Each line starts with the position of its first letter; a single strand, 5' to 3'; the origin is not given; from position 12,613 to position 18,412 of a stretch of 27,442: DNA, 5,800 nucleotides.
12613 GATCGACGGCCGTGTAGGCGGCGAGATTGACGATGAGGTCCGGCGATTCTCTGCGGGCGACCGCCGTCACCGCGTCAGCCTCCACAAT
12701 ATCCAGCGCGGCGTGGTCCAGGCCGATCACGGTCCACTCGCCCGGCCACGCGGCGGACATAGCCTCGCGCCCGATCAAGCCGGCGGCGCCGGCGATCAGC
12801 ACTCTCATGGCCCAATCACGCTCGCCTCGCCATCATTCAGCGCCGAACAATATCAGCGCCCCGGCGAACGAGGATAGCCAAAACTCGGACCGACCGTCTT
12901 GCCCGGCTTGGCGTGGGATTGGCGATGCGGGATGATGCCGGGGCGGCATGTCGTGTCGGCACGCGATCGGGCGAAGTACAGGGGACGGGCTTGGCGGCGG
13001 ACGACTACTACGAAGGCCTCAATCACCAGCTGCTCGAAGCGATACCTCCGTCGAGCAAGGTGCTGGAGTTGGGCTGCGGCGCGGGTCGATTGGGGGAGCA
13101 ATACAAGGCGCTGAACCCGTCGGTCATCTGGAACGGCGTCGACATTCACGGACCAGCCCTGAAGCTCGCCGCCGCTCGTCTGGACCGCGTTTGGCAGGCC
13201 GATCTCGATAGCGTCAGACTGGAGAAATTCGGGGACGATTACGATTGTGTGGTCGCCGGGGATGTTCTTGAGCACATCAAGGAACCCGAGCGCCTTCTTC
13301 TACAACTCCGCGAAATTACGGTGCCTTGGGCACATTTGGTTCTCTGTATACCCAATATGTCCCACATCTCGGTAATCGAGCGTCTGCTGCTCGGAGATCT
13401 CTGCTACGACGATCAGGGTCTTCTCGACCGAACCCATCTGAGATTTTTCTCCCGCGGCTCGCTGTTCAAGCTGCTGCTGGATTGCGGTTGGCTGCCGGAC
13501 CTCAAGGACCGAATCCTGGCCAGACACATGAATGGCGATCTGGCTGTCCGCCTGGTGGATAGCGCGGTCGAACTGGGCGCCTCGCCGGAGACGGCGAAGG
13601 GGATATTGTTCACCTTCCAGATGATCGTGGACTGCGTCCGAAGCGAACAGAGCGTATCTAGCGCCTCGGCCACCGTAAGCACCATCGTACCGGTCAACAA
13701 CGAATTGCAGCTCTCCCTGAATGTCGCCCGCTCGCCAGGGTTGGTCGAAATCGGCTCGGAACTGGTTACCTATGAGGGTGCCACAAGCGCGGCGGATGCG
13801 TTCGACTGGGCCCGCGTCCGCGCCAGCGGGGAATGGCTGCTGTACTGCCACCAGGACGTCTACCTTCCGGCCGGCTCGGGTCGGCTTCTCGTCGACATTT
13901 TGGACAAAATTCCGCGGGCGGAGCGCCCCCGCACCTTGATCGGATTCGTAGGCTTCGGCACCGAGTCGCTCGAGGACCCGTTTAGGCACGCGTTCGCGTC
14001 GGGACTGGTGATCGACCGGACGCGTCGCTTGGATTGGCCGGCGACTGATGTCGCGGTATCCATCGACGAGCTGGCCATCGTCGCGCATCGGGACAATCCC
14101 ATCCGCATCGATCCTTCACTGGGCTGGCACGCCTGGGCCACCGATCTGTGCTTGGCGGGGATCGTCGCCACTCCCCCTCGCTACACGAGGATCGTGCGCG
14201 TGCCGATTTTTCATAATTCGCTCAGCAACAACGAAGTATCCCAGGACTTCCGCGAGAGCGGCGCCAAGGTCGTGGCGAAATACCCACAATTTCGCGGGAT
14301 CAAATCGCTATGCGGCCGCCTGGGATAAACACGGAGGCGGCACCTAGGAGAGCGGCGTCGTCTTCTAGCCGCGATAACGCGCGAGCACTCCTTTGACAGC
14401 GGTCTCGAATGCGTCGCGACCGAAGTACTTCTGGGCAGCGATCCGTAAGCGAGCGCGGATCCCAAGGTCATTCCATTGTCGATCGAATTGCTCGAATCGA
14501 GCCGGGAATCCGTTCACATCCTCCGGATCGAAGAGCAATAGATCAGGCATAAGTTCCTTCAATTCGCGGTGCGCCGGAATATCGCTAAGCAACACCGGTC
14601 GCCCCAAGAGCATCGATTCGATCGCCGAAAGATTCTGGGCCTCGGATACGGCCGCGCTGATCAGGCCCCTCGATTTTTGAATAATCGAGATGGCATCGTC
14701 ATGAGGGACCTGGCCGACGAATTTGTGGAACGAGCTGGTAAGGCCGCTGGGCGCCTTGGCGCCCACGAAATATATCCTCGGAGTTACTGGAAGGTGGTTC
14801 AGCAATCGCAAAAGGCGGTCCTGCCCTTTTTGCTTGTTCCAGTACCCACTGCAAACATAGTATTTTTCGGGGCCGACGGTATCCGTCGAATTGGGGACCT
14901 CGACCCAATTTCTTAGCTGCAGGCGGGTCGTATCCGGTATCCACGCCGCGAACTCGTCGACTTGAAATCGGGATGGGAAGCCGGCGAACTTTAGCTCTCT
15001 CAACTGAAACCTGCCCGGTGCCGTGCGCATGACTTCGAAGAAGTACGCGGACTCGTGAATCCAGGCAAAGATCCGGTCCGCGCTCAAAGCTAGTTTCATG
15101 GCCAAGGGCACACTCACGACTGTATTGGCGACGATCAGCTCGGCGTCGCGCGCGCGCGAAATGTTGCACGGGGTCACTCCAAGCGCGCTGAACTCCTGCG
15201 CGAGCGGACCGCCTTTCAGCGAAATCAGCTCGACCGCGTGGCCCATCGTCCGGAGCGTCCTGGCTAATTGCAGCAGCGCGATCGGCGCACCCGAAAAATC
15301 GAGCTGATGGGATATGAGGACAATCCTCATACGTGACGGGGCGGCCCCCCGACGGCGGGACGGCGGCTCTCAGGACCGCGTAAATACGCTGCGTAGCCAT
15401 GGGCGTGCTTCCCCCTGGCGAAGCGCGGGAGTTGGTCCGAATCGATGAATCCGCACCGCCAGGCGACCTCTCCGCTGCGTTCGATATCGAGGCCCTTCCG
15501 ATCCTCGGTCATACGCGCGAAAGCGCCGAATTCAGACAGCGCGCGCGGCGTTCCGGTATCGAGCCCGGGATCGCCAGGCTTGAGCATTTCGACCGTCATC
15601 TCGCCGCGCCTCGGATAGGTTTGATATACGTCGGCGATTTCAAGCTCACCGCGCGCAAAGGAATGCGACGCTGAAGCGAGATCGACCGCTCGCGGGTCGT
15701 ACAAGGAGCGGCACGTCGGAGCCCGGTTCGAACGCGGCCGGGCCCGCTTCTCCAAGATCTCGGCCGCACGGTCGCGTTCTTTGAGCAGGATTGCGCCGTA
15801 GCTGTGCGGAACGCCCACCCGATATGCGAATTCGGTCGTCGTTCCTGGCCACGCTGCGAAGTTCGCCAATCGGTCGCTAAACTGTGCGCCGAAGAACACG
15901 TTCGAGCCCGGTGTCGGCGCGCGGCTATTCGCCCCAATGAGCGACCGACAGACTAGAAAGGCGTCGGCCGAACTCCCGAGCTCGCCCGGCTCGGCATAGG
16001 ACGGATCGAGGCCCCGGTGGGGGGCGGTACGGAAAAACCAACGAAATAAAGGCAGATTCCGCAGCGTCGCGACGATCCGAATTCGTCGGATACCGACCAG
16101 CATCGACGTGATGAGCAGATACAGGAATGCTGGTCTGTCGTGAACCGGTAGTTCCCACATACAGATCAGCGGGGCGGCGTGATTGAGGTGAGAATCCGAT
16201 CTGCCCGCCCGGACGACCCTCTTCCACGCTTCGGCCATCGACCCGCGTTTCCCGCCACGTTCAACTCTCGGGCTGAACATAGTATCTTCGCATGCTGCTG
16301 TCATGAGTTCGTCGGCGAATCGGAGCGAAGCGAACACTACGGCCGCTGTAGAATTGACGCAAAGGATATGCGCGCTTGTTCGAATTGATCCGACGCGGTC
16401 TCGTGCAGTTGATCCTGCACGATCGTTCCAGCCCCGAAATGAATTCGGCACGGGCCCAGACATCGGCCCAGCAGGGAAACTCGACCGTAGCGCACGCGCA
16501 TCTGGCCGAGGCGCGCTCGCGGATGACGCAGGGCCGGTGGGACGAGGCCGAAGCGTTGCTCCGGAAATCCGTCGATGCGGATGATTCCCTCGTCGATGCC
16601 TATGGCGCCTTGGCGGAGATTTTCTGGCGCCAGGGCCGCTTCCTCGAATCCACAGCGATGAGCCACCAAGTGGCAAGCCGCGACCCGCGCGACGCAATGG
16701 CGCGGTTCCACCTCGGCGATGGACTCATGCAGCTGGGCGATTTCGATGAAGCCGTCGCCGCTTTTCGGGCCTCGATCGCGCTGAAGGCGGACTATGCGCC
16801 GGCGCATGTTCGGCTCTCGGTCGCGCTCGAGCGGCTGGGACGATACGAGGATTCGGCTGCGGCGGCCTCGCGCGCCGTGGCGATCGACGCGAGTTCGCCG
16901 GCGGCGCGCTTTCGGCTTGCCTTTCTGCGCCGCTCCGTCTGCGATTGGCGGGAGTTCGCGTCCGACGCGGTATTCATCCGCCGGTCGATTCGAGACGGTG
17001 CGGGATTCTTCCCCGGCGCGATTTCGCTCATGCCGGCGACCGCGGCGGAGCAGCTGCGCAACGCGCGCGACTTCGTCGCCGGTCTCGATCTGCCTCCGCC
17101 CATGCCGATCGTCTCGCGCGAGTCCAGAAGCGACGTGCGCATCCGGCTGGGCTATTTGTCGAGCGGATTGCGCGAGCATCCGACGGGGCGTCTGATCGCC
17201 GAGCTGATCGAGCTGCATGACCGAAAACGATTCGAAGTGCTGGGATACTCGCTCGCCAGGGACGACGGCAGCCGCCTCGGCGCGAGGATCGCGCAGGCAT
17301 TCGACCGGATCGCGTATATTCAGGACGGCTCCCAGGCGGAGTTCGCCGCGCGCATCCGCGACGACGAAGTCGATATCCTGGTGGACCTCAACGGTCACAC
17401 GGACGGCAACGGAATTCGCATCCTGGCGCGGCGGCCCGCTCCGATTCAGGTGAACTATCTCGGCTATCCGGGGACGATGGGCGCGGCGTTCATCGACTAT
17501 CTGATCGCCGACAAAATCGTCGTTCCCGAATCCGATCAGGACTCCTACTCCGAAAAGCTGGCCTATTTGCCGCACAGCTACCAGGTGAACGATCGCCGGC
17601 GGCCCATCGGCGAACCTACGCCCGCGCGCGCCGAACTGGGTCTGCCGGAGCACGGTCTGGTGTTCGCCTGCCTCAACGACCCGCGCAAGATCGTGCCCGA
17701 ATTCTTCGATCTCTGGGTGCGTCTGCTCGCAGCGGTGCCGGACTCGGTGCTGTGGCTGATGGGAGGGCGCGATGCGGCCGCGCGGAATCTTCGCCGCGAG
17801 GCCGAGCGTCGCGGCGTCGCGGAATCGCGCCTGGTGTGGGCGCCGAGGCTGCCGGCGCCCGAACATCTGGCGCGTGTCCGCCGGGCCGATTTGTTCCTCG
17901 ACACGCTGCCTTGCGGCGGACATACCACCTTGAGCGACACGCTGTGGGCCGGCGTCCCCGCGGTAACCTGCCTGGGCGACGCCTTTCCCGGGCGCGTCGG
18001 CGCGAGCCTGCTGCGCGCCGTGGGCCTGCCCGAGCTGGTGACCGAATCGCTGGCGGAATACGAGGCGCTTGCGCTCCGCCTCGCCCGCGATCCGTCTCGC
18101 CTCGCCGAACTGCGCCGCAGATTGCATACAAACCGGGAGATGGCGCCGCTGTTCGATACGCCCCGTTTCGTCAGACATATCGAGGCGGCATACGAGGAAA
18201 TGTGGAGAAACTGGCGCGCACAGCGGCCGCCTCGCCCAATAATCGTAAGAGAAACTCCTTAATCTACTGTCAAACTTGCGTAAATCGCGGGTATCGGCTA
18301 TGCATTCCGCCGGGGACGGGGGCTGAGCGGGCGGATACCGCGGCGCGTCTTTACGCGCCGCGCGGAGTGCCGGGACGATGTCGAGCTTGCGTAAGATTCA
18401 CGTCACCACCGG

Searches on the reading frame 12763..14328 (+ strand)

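Call 9: search_protein_families(library=pfam, proteins=[window:12763-14328:+], max_evalue=0.001)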
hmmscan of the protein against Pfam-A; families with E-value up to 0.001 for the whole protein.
window:12763-14328:+ (521 aa): 8 families
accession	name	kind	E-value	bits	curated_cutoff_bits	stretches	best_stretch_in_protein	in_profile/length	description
PF13489.12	Methyltransf_23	-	3.8e-13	49.9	27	1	88-242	14-158/164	Methyltransferase domain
PF08242.18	Methyltransf_12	-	1.5e-11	45.3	30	1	101-188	1-94/98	Methyltransferase domain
PF07021.18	MetW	-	1.3e-07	31.9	21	1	89-208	6-121/193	Methionine biosynthesis protein MetW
PF08241.18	Methyltransf_11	-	2.8e-07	31.5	21.2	1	101-191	1-92/95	Methyltransferase domain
PF13649.12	Methyltransf_25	-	6e-07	30.5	27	1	100-184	1-91/97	Methyltransferase domain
PF13847.12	Methyltransf_31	-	3.3e-05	24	27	1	98-198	5-113/145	Methyltransferase domain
PF05175.20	MTS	-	5.2e-05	23.4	23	1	90-141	23-76/170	Methyltransferase small domain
PF05401.17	NodS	-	0.00084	19.7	24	0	98-185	45-132/201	Nodulation protein S (NodS)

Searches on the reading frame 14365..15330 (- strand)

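Call 9: search_protein_families(library=pfam, proteins=[window:14365-15330:-], max_evalue=0.001)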
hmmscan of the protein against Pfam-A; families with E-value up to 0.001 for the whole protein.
window:14365-15330:- (321 aa): 3 families
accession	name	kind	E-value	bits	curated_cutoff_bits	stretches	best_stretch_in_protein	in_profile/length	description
PF16994.11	Glyco_trans_4_5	-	4.9e-15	56.1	26.6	1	2-130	4-140/172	Glycosyl-transferase family 4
PF13692.12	Glyco_trans_1_4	-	9.8e-08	32.8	27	1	158-277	4-134/142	Glycosyl transferases group 1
PF00534.26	Glycos_transf_1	-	2e-06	27.9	26.4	1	153-282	13-155/172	Glycosyl transferases group 1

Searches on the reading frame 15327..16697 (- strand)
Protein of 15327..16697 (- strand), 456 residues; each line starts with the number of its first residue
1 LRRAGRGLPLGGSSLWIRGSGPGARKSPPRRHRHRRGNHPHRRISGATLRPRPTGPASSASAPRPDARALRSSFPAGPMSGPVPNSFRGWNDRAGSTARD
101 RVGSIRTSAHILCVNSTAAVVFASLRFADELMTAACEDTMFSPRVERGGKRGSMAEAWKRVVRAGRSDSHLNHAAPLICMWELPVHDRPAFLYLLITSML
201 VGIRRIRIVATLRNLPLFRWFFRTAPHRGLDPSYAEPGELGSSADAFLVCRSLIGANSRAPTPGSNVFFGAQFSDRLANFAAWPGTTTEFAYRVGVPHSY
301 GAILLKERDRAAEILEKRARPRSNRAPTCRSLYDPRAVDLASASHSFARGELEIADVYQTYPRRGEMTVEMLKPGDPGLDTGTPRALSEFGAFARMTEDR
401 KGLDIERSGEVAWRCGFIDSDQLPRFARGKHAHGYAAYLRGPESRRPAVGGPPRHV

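Call 9: search_protein_families(library=pfam, proteins=[window:15327-16697:-], max_evalue=0.001)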
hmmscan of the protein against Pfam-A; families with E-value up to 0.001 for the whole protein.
window:15327-16697:- (456 aa): 1 family
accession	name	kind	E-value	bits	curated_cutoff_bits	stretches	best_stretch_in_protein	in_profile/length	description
PF00483.29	NTP_transferase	-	7.2e-14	52.4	21.2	1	183-391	25-239/245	Nucleotidyl transferase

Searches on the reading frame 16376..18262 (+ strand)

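Call 9: search_protein_families(library=pfam, proteins=[window:16376-18262:+], max_evalue=0.001)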
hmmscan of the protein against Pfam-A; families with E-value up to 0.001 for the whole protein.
window:16376-18262:+ (628 aa): 12 families
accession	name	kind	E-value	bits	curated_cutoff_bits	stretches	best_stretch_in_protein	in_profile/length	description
PF13844.12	Glyco_transf_41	-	5.8e-86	289.3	25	2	247-408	72-234/543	Glycosyl transferase family 41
PF13432.12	TPR_16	-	4.1e-15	56.3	32.7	3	113-175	3-65/65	Tetratricopeptide repeat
PF07719.23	TPR_2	-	1.9e-14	52.9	27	1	109-137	3-31/34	Tetratricopeptide repeat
PF13414.12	TPR_11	-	1.4e-12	47.5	26.8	1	114-155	1-42/42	TPR repeat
PF13181.12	TPR_8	-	8.8e-10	38.4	25.7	0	110-139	4-33/34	Tetratricopeptide repeat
PF14559.12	TPR_19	-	8.2e-09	36.1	25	1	117-177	1-61/68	Tetratricopeptide repeat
PF13424.12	TPR_12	-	8.3e-08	32.8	30.1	0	109-170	5-74/77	Tetratricopeptide repeat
PF13428.12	TPR_14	-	3e-07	30.9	23.5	0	143-183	3-43/44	Tetratricopeptide repeat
PF00515.34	TPR_1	-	4.6e-07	29.8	27.8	0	109-137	3-31/34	Tetratricopeptide repeat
PF13176.12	TPR_7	-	2e-06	27.9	27.9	0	39-69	1-31/36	Tetratricopeptide repeat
PF13431.12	TPR_17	-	0.00015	22.2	24.4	0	101-127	7-33/34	Tetratricopeptide repeat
PF13174.12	TPR_6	-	0.00098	20.1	26.3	0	109-132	2-25/33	Tetratricopeptide repeat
